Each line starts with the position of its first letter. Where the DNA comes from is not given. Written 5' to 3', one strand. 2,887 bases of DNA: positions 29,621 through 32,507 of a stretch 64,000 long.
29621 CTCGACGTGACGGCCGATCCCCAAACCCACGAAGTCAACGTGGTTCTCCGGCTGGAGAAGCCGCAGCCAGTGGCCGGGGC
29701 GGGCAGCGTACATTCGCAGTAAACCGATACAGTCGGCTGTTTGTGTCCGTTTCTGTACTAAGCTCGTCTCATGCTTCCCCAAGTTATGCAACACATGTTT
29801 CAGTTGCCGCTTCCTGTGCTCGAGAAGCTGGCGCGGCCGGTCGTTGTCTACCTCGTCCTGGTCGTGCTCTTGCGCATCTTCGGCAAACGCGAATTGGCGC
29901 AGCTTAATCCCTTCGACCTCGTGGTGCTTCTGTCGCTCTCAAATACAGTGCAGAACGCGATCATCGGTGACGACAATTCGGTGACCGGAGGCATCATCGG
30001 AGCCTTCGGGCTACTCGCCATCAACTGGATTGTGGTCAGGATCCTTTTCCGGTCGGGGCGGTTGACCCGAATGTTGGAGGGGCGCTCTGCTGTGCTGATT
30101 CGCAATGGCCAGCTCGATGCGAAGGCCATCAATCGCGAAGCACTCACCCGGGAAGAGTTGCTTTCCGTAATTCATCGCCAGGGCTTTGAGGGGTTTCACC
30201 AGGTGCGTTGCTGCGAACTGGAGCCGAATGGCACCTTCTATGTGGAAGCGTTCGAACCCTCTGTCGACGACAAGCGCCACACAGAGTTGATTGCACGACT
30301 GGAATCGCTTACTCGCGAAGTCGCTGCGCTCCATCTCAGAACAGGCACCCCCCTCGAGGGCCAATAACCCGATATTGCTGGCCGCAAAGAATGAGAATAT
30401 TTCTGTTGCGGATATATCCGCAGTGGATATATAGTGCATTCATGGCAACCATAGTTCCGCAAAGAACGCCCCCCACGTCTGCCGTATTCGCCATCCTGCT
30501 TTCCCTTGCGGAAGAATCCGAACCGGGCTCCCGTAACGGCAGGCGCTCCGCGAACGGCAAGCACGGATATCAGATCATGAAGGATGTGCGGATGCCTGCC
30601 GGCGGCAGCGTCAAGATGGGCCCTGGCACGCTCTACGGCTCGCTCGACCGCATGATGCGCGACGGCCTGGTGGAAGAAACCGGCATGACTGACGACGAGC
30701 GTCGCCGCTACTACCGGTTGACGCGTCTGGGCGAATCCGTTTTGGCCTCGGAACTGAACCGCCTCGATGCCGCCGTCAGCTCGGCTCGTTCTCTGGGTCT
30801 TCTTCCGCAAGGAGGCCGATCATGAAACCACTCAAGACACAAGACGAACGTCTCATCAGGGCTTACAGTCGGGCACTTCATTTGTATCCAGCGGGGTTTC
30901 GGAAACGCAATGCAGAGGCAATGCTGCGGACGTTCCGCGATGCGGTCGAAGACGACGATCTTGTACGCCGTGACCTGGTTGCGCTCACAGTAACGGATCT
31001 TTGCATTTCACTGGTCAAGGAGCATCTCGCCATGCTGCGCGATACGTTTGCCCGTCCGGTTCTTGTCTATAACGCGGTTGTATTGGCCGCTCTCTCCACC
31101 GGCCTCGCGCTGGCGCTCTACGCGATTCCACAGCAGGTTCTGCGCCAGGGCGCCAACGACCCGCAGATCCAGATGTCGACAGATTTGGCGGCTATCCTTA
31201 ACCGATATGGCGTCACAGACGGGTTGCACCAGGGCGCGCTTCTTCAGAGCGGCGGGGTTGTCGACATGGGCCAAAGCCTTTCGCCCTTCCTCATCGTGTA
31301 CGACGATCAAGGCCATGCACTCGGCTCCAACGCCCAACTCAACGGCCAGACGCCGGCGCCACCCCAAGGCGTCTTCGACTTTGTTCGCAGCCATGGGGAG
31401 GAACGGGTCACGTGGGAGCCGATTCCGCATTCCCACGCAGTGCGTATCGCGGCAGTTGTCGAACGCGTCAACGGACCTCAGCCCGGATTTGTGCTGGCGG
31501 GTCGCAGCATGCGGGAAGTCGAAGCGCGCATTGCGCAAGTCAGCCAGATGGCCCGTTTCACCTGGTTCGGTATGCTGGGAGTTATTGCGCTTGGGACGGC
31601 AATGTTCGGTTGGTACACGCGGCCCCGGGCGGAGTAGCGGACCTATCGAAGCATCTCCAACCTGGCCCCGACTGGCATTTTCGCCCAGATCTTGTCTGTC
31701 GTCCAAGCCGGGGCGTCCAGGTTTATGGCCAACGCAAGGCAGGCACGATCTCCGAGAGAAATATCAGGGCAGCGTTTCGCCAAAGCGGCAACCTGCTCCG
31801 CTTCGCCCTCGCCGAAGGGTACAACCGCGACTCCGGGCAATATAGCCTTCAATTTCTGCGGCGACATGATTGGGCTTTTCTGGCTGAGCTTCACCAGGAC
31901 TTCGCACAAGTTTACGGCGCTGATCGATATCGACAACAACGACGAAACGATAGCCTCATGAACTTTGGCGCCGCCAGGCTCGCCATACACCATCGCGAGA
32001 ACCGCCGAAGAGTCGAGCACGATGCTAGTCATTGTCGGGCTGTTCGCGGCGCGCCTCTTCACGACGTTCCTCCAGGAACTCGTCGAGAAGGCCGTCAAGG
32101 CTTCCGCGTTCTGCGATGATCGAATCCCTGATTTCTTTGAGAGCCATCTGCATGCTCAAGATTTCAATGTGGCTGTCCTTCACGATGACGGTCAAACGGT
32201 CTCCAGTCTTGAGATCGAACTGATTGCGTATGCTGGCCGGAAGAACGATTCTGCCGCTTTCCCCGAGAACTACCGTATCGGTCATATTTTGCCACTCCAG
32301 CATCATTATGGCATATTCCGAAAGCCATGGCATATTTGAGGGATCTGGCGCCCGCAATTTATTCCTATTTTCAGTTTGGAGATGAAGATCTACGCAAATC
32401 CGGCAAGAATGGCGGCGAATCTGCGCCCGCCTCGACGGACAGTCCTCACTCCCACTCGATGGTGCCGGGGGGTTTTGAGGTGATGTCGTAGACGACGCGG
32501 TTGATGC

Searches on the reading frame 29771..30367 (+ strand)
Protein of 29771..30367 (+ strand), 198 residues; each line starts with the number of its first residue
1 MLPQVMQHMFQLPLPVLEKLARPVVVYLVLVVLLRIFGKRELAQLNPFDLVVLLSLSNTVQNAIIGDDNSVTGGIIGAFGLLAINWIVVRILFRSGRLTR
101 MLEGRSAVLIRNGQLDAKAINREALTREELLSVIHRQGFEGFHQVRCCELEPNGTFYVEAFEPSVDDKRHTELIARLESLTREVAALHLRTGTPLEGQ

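Call 15: search_protein_families(library=pfam, proteins=[window:29771-30367:+], max_evalue=0.001)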
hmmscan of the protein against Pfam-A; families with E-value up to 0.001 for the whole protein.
window:29771-30367:+ (198 aa): 2 families
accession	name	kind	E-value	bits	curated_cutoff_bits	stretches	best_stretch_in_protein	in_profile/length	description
PF04239.17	DUF421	-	7.8e-12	45.2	23.6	1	95-160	3-68/129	YetF C-terminal domain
PF20730.2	YetF_N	-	0.00046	20.4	26.5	1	26-71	11-56/76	YetF N-terminal transmembrane domain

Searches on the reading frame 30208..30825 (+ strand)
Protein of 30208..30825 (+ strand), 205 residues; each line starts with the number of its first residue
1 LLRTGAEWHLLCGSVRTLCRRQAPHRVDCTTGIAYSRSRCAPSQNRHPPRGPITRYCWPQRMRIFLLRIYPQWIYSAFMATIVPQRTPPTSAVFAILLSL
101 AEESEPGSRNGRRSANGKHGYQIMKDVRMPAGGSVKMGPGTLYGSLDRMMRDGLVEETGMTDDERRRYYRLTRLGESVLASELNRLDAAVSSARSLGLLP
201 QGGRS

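Call 15: search_protein_families(library=pfam, proteins=[window:30208-30825:+], max_evalue=0.001)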
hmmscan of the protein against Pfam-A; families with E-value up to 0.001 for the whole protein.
window:30208-30825:+ (205 aa): 1 family
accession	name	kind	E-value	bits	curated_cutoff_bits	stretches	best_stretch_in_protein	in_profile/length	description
PF03551.20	PadR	-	1.9e-13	50.7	27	1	117-180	9-74/75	Transcriptional regulator PadR-like family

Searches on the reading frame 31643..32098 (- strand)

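Call 15: search_protein_families(library=pfam, proteins=[window:31643-32098:-], max_evalue=0.001)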
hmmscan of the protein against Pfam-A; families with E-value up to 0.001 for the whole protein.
window:31643-32098:- (151 aa): 2 families
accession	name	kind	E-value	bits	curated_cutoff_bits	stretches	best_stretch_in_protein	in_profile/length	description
PF01850.27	PIN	-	1.2e-13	52.2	23.6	1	26-142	1-118/120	PIN domain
PF10130.15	PIN_2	-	0.00079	20.1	22.4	1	65-136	43-113/133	PIN domain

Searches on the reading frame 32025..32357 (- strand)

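Call 15: search_protein_families(library=pfam, proteins=[window:32025-32357:-], max_evalue=0.001)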
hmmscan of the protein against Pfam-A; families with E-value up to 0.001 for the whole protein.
window:32025-32357:- (110 aa): 1 family
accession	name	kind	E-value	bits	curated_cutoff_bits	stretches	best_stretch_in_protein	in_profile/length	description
PF04014.23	MazE_antitoxin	-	4.4e-09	36.6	24.7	1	29-66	2-40/48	Antidote-toxin recognition MazE, bacterial antitoxin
